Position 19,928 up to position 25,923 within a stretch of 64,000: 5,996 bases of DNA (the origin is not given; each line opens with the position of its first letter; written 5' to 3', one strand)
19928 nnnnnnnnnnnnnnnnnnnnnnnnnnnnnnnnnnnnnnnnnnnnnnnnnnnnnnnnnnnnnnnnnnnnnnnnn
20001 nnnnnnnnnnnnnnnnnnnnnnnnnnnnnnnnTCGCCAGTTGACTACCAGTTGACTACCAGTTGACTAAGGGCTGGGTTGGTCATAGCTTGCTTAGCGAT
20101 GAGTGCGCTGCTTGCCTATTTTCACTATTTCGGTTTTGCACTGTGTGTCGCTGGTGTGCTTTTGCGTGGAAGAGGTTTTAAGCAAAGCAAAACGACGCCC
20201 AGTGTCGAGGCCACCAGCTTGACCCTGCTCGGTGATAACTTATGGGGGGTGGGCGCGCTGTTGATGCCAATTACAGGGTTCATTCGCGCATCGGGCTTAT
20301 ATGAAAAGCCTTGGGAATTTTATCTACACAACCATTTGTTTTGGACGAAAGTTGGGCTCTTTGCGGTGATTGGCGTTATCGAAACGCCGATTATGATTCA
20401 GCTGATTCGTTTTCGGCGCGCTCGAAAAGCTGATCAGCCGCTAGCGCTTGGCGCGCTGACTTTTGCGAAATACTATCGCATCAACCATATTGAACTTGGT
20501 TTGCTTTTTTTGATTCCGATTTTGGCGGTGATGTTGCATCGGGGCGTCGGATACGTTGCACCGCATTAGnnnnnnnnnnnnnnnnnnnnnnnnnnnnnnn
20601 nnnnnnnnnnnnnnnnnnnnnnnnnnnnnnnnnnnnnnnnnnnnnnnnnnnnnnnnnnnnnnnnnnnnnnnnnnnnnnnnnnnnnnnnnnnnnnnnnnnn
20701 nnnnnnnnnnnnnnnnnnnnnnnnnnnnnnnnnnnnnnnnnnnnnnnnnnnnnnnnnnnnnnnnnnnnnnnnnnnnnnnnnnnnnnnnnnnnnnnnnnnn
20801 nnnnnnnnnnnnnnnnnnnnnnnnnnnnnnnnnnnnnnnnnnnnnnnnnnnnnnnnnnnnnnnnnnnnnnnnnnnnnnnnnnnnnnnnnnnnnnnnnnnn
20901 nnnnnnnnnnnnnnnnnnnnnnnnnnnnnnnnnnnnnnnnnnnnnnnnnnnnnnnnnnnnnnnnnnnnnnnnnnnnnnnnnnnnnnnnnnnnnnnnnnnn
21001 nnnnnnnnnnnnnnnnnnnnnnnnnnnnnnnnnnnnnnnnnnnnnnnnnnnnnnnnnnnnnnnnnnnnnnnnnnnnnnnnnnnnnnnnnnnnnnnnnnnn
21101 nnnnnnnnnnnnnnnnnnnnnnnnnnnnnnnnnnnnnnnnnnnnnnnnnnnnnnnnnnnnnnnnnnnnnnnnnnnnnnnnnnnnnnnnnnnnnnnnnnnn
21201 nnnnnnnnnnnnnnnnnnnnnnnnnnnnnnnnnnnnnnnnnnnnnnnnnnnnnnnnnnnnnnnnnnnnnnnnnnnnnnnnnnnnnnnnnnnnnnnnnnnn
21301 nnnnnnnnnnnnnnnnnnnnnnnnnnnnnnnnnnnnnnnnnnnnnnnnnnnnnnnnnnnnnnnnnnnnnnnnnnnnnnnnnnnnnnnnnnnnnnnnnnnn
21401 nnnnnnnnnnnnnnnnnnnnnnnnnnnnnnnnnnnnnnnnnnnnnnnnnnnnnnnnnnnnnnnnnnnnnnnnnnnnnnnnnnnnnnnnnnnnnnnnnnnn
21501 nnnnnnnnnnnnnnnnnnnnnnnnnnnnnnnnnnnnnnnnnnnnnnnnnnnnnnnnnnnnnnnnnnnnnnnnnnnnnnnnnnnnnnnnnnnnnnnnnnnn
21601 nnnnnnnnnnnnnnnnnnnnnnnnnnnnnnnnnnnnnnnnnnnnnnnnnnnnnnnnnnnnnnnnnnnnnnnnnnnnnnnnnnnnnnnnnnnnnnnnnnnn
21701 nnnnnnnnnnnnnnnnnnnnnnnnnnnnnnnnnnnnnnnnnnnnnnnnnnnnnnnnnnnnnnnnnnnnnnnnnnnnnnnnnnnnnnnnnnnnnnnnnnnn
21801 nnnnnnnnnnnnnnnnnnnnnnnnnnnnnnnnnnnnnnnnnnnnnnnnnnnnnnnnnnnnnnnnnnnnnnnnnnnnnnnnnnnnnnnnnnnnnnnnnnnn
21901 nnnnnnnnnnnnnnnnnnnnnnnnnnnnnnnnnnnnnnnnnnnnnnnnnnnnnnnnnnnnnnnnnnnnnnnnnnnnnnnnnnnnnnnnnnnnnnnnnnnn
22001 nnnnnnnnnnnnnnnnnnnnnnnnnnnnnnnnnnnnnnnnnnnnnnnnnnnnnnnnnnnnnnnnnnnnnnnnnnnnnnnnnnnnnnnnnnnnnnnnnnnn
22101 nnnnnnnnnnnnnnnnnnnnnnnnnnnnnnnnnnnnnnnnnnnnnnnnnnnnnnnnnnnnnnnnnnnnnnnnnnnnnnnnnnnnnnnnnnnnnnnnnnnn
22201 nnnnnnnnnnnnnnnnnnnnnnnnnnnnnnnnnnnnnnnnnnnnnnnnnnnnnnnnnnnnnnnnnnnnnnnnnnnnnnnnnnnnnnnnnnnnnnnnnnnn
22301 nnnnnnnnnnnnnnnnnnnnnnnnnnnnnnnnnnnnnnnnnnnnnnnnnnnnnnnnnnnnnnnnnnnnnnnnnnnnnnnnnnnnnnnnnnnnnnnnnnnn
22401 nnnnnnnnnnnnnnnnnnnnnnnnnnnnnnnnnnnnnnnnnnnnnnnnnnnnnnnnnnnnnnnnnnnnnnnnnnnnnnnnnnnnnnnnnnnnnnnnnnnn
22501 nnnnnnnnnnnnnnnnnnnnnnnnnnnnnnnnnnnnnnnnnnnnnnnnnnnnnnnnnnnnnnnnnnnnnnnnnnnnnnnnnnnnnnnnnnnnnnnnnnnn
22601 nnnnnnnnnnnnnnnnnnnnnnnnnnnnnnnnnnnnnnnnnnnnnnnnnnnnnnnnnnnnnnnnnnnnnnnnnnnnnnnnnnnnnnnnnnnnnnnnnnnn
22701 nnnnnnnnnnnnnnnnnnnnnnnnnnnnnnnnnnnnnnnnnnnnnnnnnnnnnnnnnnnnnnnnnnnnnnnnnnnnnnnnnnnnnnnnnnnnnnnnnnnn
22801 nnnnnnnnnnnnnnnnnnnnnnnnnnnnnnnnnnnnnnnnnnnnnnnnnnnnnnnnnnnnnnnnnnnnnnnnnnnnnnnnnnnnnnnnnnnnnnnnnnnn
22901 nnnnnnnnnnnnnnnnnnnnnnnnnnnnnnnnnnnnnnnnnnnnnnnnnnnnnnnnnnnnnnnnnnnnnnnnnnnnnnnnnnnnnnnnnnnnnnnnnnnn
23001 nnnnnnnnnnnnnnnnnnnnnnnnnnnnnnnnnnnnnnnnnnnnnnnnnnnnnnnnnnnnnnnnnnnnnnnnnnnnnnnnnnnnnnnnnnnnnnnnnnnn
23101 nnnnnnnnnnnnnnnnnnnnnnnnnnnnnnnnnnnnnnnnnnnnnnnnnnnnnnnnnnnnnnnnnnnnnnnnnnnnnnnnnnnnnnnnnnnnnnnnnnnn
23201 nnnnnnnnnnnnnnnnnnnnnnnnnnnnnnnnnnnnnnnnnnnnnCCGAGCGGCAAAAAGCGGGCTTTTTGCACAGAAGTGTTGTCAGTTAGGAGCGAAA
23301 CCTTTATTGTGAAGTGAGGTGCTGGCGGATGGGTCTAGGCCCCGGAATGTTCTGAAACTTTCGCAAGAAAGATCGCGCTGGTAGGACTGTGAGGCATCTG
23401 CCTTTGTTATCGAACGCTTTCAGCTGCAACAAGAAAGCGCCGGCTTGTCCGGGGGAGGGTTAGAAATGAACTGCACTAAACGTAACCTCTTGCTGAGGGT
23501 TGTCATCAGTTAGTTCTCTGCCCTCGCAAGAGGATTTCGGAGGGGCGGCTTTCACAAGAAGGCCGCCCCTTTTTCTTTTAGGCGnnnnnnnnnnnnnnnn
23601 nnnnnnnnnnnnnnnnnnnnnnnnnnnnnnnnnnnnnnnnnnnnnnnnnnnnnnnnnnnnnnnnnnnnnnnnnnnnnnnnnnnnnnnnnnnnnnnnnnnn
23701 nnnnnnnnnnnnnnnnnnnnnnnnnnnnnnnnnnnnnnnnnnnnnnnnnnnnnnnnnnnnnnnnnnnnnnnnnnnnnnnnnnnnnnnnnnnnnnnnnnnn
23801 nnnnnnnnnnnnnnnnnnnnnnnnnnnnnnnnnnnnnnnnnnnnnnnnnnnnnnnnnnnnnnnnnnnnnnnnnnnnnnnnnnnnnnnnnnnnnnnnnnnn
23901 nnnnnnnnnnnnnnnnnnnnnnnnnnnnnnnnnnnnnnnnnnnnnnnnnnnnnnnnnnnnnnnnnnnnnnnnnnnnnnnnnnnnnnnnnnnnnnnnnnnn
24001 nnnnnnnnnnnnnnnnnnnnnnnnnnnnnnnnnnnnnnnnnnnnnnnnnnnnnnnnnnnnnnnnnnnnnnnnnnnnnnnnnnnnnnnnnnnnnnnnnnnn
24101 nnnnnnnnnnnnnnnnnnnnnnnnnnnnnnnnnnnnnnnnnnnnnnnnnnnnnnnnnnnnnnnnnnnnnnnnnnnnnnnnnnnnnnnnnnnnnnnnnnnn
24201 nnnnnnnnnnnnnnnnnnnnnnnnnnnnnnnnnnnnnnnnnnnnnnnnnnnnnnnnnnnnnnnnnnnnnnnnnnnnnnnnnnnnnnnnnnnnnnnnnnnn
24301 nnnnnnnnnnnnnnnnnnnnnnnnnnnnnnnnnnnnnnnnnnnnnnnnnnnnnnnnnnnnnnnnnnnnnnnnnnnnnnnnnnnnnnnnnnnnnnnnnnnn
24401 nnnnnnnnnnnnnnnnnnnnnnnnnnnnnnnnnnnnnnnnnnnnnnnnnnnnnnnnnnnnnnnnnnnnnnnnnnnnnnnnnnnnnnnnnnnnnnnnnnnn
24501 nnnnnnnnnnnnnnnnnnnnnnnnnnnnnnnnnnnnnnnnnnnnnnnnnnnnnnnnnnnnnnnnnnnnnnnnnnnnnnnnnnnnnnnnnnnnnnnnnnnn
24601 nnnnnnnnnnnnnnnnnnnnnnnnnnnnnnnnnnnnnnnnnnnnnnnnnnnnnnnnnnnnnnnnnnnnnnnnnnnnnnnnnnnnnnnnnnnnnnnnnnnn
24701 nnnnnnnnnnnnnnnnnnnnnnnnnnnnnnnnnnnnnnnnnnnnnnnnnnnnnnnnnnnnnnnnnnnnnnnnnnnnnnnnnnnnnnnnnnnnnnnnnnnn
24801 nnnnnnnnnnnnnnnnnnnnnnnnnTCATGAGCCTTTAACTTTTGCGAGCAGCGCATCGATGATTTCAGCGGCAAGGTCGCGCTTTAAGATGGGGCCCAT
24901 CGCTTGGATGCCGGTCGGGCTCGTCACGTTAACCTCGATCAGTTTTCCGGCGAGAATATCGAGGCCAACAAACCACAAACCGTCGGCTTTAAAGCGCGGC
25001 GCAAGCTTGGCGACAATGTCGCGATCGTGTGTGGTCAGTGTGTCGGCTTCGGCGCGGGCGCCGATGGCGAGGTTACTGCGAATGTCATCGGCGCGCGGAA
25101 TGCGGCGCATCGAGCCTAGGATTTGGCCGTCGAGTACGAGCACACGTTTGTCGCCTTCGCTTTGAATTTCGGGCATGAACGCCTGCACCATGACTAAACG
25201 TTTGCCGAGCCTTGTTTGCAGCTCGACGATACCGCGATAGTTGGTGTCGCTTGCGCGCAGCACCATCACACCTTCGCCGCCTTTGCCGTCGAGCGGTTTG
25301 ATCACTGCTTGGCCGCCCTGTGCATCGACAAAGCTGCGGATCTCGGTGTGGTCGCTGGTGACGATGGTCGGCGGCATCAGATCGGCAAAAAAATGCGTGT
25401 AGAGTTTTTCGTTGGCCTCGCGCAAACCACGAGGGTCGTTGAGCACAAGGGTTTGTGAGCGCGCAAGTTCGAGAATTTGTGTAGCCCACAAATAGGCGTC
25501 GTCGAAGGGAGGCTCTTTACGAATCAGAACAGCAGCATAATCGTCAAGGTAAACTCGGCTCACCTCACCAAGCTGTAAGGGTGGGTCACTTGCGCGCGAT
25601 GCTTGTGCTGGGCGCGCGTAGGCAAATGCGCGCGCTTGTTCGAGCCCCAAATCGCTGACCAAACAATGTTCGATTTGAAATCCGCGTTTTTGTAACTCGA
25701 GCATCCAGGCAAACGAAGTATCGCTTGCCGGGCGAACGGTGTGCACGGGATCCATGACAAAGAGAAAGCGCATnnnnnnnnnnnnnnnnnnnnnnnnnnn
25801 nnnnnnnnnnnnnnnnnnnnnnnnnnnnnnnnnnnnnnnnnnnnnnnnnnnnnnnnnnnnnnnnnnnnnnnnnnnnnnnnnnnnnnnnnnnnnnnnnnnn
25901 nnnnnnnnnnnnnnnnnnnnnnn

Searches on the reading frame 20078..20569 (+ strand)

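Call 29: search_protein_families(library=pfam, proteins=[window:20078-20569:+])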
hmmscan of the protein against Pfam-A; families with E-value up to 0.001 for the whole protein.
window:20078-20569:+ (163 aa): 1 family
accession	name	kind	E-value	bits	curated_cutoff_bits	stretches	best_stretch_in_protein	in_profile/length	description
PF09980.14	DUF2214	-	6.2e-33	114.2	34.1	1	9-158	2-147/147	Predicted membrane protein (DUF2214)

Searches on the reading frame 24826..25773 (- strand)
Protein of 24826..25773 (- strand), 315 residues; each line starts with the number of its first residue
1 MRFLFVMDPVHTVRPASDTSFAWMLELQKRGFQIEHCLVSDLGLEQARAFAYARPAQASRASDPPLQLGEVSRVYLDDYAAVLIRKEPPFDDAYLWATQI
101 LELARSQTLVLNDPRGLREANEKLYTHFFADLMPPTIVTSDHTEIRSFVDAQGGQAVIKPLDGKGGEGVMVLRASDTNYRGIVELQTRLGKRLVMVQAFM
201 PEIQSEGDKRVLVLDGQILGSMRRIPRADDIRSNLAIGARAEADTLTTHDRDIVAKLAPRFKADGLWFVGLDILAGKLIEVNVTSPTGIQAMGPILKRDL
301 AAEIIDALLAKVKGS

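Call 8: search_protein_families(library=pfam, proteins=[window:24826-25773:-])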
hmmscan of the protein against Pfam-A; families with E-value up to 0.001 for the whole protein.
window:24826-25773:- (315 aa): 3 families
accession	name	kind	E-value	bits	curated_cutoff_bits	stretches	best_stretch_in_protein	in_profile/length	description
PF02955.21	GSH-S_ATP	-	6e-59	198.8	23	1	122-291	1-169/175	Prokaryotic glutathione synthetase, ATP-grasp domain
PF02951.20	GSH-S_N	-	1.4e-31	109.5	21.3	1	1-118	1-119/119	Prokaryotic glutathione synthetase, N-terminal domain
PF08443.16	RimK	-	3e-16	60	21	1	136-308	21-188/188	RimK-like ATP-grasp domain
